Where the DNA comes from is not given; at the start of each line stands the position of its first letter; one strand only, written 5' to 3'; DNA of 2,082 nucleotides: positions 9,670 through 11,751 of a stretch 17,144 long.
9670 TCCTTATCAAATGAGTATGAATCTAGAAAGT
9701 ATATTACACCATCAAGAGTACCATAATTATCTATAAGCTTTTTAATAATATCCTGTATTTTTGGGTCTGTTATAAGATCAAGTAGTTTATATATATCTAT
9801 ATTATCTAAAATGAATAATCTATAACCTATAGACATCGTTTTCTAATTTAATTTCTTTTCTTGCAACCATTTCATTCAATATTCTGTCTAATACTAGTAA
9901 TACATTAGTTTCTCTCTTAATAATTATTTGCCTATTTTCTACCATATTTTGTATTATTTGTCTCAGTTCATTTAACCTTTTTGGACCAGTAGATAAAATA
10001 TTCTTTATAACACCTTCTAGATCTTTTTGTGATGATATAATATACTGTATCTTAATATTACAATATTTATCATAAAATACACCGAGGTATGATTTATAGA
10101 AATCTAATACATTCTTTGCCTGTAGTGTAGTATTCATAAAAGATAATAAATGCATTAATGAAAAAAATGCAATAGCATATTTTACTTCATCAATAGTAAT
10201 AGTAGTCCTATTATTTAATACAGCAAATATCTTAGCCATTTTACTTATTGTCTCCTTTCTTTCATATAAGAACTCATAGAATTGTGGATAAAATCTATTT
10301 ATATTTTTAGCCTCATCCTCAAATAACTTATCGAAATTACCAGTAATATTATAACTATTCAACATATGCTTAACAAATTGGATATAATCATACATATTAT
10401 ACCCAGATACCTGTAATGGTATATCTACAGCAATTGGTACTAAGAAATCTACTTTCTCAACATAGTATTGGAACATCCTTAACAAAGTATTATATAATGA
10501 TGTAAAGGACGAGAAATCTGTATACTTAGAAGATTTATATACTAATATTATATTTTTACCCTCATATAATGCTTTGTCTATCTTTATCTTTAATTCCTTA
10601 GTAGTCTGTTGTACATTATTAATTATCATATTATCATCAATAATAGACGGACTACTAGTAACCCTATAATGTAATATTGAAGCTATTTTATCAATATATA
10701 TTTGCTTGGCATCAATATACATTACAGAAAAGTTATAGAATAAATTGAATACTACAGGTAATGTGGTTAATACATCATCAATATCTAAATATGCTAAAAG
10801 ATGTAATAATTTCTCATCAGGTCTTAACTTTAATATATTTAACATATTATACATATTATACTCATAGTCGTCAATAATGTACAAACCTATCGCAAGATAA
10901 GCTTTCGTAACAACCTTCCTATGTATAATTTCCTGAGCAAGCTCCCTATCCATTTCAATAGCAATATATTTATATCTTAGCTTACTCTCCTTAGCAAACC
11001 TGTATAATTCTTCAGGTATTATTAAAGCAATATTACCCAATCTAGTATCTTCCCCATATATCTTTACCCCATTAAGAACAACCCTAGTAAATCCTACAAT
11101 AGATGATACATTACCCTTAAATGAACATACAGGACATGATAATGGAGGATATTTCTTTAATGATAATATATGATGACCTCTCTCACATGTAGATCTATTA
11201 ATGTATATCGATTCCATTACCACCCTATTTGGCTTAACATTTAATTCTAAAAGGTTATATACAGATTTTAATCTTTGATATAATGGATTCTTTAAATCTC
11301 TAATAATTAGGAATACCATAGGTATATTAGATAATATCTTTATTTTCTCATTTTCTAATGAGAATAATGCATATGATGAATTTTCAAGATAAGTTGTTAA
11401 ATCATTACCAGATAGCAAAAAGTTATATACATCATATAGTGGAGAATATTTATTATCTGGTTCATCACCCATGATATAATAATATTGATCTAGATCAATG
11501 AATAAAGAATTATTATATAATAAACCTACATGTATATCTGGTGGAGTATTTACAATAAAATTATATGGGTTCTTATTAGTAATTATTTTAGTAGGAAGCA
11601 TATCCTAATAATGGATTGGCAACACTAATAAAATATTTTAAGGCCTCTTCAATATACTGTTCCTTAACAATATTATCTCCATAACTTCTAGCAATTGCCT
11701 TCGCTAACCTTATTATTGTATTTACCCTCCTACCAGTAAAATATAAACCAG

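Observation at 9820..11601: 593-aa Zn-ribbon protein: inactivated MCM paralogue or AEP primase-like partner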

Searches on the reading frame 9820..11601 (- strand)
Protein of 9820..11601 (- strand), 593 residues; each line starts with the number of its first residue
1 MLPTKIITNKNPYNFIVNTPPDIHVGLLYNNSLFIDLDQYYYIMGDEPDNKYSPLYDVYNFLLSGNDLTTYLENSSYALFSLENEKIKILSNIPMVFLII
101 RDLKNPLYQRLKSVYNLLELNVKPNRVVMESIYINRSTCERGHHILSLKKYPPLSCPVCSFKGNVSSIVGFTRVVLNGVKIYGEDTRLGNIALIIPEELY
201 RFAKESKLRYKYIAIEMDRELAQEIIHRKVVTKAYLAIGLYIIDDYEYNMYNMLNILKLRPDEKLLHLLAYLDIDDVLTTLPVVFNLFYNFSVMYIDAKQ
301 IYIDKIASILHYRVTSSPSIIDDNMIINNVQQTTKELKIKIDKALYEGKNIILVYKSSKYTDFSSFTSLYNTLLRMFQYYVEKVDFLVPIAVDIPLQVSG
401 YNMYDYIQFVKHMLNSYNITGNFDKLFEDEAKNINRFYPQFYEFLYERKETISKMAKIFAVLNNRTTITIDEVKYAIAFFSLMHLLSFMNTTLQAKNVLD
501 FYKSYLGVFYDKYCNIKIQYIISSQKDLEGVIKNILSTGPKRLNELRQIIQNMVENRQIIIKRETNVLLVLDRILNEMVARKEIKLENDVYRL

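Call 4: search_protein_families(library=pfam, proteins=[window:9820-11601:-], max_evalue=1)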
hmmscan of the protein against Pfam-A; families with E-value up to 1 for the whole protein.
window:9820-11601:- (593 aa): 3 families
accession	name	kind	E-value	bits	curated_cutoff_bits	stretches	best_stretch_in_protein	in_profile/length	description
PF18475.7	PIN7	-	0.02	16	34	1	449-536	15-100/103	PIN domain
PF17863.7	AAA_lid_2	-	0.072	13.3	22.7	1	452-478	21-47/74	AAA lid domain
PF02291.21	TFIID-31kDa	-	0.08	13.5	29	1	439-478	29-68/122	Transcription initiation factor IID, 31kD subunit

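Call 5: search_protein_families(library=phrogs, proteins=[window:9820-11601:-], max_evalue=0.1)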
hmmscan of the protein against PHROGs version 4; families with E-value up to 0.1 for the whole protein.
window:9820-11601:- (593 aa): 1 family
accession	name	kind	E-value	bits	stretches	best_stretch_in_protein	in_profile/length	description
phrog_3022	-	DNA, RNA and nucleotide metabolism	0.0019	17.7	1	445-566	637-774/788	DNA primase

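Call 7: search_solved_structures(query=window:9820-11601:-, max_evalue=10, show_alignments=3)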
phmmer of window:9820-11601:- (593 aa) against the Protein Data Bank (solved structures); distinct sequences matched with E-value up to 10: 1.
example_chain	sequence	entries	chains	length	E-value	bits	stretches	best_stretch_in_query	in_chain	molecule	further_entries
1k19_A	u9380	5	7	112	2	10.3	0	509-578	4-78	Chemosensory Protein CSP2 | CHEMOSENSORY PROTEIN A6 | chemosensory protein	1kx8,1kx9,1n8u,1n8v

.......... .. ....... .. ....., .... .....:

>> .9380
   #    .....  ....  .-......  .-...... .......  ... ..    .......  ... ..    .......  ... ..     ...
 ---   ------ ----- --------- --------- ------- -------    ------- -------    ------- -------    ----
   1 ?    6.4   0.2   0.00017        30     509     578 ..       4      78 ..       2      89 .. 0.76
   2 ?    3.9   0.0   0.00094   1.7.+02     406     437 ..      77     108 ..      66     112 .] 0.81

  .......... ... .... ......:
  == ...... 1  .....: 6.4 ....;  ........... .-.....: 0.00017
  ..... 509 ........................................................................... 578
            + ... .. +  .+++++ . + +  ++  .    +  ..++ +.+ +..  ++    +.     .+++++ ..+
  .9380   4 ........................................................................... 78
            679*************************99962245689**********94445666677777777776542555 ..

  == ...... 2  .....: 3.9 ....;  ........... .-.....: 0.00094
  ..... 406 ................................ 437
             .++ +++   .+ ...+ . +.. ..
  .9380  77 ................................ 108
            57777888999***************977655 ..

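Call 8: find_homologous_proteins(query=window:9820-11601:-, max_evalue=0.01)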
Query window:9820-11601:- (593 aa): 3 proteins with E <= 0.01 among 8000 candidates.
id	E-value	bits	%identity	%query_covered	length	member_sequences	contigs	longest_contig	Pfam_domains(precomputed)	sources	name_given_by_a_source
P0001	0.0e+0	1262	97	100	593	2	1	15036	-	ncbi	-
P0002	0.0e+0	1127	84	100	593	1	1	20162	-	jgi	jgi:hypothetical protein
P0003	0.0e+0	1121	83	100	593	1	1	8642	-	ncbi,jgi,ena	-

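Call 9: search_dna_similar(query=window:9820-11601:-, collection=phages, mode=protein, max_evalue=1)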
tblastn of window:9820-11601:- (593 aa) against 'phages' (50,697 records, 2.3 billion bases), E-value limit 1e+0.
No match.

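Call 11: find_encoding_contigs(protein=P0001, flank=10000)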
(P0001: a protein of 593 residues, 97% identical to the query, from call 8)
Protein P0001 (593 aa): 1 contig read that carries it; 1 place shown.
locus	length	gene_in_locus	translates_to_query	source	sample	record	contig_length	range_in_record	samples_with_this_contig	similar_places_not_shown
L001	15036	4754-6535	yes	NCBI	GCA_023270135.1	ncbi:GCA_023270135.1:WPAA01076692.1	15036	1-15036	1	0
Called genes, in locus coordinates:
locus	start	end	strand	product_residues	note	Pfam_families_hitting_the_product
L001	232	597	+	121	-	-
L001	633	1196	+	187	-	-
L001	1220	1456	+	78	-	-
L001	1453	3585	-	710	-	PF17207:MCM_OB, PF00493:MCM, PF07728:AAA_5, PF01078:Mg_chelatase (weak), PF17855:MCM_lid, PF21120: (faint)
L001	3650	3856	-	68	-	-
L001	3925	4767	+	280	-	PF00493:MCM, PF05496:RuvB_N (weak), PF07726:AAA_3 (weak), PF07728:AAA_5 (weak), PF00004:AAA, PF01078:Mg_chelatase (weak), PF17855:MCM_lid (weak)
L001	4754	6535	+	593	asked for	-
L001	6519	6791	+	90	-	-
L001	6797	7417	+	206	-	-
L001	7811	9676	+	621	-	-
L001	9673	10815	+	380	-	-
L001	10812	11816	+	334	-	-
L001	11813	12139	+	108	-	-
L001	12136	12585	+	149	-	-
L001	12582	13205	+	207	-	-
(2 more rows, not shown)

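Call 12: find_encoding_contigs(protein=P0002, flank=10000)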
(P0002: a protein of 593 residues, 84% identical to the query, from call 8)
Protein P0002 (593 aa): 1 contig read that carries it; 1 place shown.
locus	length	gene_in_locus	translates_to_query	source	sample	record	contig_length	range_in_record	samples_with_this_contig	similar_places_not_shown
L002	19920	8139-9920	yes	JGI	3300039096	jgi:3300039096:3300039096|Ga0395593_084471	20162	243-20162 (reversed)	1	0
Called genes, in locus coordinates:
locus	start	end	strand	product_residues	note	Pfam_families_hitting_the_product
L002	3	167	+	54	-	?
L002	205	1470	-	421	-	PF00534:Glycos_transf_1, PF13692:Glyco_trans_1_4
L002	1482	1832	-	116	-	-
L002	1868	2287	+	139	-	-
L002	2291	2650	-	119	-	-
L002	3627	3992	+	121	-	-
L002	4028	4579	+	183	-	PF06157:DUF973 (weak)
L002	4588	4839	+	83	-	-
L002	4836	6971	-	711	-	PF17207:MCM_OB, PF00493:MCM, PF07728:AAA_5, PF01078:Mg_chelatase (weak), PF17855:MCM_lid, PF21120: (faint)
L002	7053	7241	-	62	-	-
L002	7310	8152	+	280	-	PF00493:MCM, PF05496:RuvB_N (weak), PF07726:AAA_3 (weak), PF07728:AAA_5 (weak), PF00004:AAA, PF01078:Mg_chelatase (weak), PF17855:MCM_lid (weak)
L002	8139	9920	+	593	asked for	-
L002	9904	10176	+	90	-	-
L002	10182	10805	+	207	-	-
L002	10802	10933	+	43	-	-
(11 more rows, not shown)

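Call 13: find_encoding_contigs(protein=P0003, flank=10000)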
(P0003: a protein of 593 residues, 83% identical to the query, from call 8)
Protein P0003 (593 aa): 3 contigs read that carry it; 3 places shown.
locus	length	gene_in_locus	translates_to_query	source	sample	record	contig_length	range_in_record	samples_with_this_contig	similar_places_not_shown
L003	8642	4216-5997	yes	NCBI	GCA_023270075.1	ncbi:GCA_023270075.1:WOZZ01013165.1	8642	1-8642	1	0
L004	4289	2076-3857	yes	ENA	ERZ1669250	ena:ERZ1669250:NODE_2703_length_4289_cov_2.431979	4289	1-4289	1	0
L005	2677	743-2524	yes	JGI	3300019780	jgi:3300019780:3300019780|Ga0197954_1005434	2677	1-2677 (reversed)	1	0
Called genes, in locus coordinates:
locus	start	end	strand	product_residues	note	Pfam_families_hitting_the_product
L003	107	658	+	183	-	-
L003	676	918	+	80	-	-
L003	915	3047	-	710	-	PF17207:MCM_OB (weak), PF00493:MCM, PF07728:AAA_5, PF01078:Mg_chelatase (weak), PF17855:MCM_lid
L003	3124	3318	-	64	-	-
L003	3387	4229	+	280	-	PF00493:MCM, PF07726:AAA_3 (weak), PF07728:AAA_5 (weak), PF00004:AAA, PF01078:Mg_chelatase (weak), PF17855:MCM_lid (weak)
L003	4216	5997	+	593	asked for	-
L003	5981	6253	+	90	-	-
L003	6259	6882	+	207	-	-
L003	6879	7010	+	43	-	-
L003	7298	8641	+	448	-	?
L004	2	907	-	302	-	?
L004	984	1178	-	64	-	-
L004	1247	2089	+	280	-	PF00493:MCM, PF07726:AAA_3 (weak), PF07728:AAA_5 (weak), PF00004:AAA, PF01078:Mg_chelatase (weak), PF17855:MCM_lid (weak)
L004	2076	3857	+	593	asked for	-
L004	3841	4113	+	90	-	-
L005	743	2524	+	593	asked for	-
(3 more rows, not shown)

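Call 18: search_protein_families(library=ncbifam, proteins=[window:9820-11601:-], max_evalue=1)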
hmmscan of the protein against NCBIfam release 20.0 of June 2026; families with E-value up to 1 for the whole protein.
window:9820-11601:- (593 aa): 1 family
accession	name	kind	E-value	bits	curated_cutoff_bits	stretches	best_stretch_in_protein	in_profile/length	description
TIGR00412.2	redox_disulf_2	subfamily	0.13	12.6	62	0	295-337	27-70/75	MTH895/ArsE family thioredoxin-like protein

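Call 27: predict_structure(alignment_id=A1)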
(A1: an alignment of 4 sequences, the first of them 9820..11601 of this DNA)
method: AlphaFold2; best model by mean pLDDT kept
length: 593 residues; sequences in the alignment: 4
mean_pLDDT: 38.3   pTM: 0.31
mean pLDDT of the five models: 38.3, 38.1, 37.3, 36.3, 36.1
residues with pLDDT >= 90: 0; 70-90: 26; 50-70: 114; < 50: 453
segments of 3 or more residues with pLDDT < 50: 1-338, 343-419, 485-493, 506-520, 588-593
pLDDT, mean of each block of 10 residues (from residue 1): 21 23 25 30 32 34 32 26 22 22 29 25 20 30 34 35 26 25 23 26 28 25 27 24 26 35 44 34 32 22 28 28 32 47 43 35 39 43 29 27 33 38 77 67 67 60 63 69 48 49 50 37 61 57 63 57 56 69 54 28
secondary structure, 60 per line:
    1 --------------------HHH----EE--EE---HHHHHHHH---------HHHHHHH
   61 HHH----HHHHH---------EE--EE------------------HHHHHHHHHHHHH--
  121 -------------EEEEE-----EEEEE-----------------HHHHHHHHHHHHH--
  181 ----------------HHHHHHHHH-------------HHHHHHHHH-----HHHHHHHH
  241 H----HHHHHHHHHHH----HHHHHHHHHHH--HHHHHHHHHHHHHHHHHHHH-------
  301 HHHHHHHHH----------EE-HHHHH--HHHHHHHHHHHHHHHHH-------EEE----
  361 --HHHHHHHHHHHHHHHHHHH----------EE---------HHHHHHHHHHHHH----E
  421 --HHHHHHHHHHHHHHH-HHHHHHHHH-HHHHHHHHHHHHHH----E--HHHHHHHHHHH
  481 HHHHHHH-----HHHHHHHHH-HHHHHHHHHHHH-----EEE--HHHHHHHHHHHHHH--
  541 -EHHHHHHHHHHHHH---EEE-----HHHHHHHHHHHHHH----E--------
elements in order: H37-44 H54-63 H68-72 H106-118 E134-138 E144-148 H166-178 H197-205 H219-227 H233-241 H246-256 H261-271 H274-293 H301-309 H323-327 H330-346 E354-356 H363-381 H403-415 H423-437 H439-447 H449-462 H470-487 H493-501 H503-514 E520-522 H525-538 H543-555 E559-561 H567-580

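Call 33: search_protein_representatives(alignment_id=A1)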
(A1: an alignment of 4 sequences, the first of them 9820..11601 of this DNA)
Query: 4 sequences, 593 profile positions. Proteins with E-value up to 0.001 (for the whole library): 4; up to 1e-10: 4; up to 1e-30: 3. The best 4 are listed.
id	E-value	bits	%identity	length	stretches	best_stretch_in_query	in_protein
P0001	0.0e+00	1311.8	-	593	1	1-593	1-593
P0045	4.3e-112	392.0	-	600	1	5-592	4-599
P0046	1.4e-63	231.8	-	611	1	9-593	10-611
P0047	2.2e-14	69.3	-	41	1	553-593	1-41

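Call 34: find_homologous_proteins(query=A2, max_evalue=0.01)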
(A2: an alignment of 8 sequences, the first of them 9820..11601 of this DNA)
Query A2 (8 sequences) (593 aa, profile of the alignment): 3 proteins with E <= 0.01 among 8000 candidates.
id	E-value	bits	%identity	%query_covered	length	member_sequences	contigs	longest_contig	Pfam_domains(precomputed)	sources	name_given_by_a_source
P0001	1.7e-289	980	97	100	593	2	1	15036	-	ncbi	-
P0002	1.6e-286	970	84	100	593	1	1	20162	-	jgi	jgi:hypothetical protein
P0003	5.1e-284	962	83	100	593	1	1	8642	-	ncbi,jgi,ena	-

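Call 44: search_protein_families(library=pfam, alignment_id=A2, max_evalue=10)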
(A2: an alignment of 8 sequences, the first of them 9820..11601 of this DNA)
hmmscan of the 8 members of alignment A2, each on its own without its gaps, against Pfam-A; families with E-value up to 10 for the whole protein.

A. member 1, window:9820-11601:- (593 aa): 4 families
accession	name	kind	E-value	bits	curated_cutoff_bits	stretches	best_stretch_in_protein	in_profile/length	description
PF18475.7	PIN7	-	0.02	16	34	1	449-536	15-100/103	PIN domain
PF17863.7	AAA_lid_2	-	0.072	13.3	22.7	1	452-478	21-47/74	AAA lid domain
PF02291.21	TFIID-31kDa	-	0.08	13.5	29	1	439-478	29-68/122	Transcription initiation factor IID, 31kD subunit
PF20634.2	IFNGR1_transm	-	2.9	8.7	27.5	1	351-383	25-55/57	Interferon gamma receptor 1, transmembrane region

B. families by the number of members that match (of 8 scanned): 13 families
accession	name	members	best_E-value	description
PF02291.21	TFIID-31kDa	4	0.037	Transcription initiation factor IID, 31kD subunit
PF18475.7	PIN7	2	0.02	PIN domain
PF17863.7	AAA_lid_2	2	0.072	AAA lid domain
PF11892.13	PpnN_C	1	0.023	Pyrimidine/purine nucleotide monophosphate nucleosidase, C-terminal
PF01336.31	tRNA_anti-codon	1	0.058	OB-fold nucleic acid binding domain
PF08672.17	ANAPC2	1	0.11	Anaphase promoting complex (APC) subunit 2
PF00248.27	Aldo_ket_red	1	0.12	Aldo/keto reductase family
PF12937.12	F-box-like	1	0.19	F-box-like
PF19702.4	DUF6200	1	0.22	Family of unknown function (DUF6200)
PF02520.22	ANIS5_cation-bd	1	0.26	SXP/RAL-2 family protein Ani s 5-like, metal-binding domain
PF20292.4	MC7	1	0.41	ABC-three component (ABC-3C) system Middle Component 7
PF15299.11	ALS2CR8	1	1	Amyotrophic lateral sclerosis 2 chromosomal region candidate gene 8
PF20634.2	IFNGR1_transm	1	2.9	Interferon gamma receptor 1, transmembrane region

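Call 45: search_protein_families(library=phrogs, alignment_id=A2, max_evalue=10)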
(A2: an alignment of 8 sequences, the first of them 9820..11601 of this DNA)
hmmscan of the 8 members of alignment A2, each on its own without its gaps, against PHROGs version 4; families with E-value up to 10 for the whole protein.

A. member 1, window:9820-11601:- (593 aa): 2 families
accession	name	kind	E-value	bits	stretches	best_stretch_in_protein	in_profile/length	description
phrog_3022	-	DNA, RNA and nucleotide metabolism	0.0019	17.7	1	445-566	637-774/788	DNA primase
phrog_6822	-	unknown function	0.2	12.8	1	310-358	79-127/138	-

B. families by the number of members that match (of 8 scanned): 6 families
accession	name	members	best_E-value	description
phrog_3022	-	4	0.0019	DNA primase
phrog_6822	-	3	0.014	-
phrog_14701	-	1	0.06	-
phrog_29589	-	1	0.25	-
phrog_21781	-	1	1.5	-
phrog_20228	-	1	3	-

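Call 46: predict_structure(alignment_id=A3)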
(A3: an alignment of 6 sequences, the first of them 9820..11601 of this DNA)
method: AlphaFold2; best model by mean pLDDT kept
length: 593 residues; sequences in the alignment: 6
mean_pLDDT: 58.1   pTM: 0.40
mean pLDDT of the five models: 58.1, 57.1, 52.8, 46.8, 43.3
residues with pLDDT >= 90: 10; 70-90: 193; 50-70: 172; < 50: 218
segments of 3 or more residues with pLDDT < 50: 1-24, 50-55, 64-94, 142-146, 160-171, 245-336, 356-361, 389-419, 512-515
pLDDT, mean of each block of 10 residues (from residue 1): 27 37 50 66 56 47 41 30 28 61 76 73 79 57 51 51 44 64 83 80 75 75 60 76 47 33 38 35 44 41 25 21 30 46 57 51 59 59 56 32 36 44 81 79 81 71 64 81 71 72 68 53 76 77 87 74 69 88 87 84
secondary structure, 60 per line:
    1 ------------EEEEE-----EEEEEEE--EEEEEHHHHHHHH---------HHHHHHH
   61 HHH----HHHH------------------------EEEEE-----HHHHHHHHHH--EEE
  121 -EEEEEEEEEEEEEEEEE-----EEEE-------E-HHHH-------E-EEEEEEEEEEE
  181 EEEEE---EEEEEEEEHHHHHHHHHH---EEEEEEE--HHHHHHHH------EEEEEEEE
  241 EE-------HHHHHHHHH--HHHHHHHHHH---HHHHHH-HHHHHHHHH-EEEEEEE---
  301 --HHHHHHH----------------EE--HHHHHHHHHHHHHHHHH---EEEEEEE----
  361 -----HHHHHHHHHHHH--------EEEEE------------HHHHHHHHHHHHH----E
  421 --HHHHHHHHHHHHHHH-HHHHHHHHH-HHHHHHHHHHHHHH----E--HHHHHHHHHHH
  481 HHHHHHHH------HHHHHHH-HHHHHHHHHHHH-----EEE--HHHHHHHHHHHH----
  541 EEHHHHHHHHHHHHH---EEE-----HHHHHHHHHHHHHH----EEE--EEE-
elements in order: E13-17 E23-29 E32-36 H37-44 H54-63 H68-71 E96-100 H106-115 E118-120 E122-138 E144-147 H157-160 E170-185 E189-196 H197-206 E210-216 H219-226 E233-242 H250-258 H261-270 H274-279 H281-289 E291-297 H303-309 H330-346 E350-356 H366-377 E386-390 H403-415 H423-437 H439-447 H449-462 H470-488 H495-501 H503-514 E520-522 H525-536 H543-555 E559-561 H567-580 E585-587 E590-592
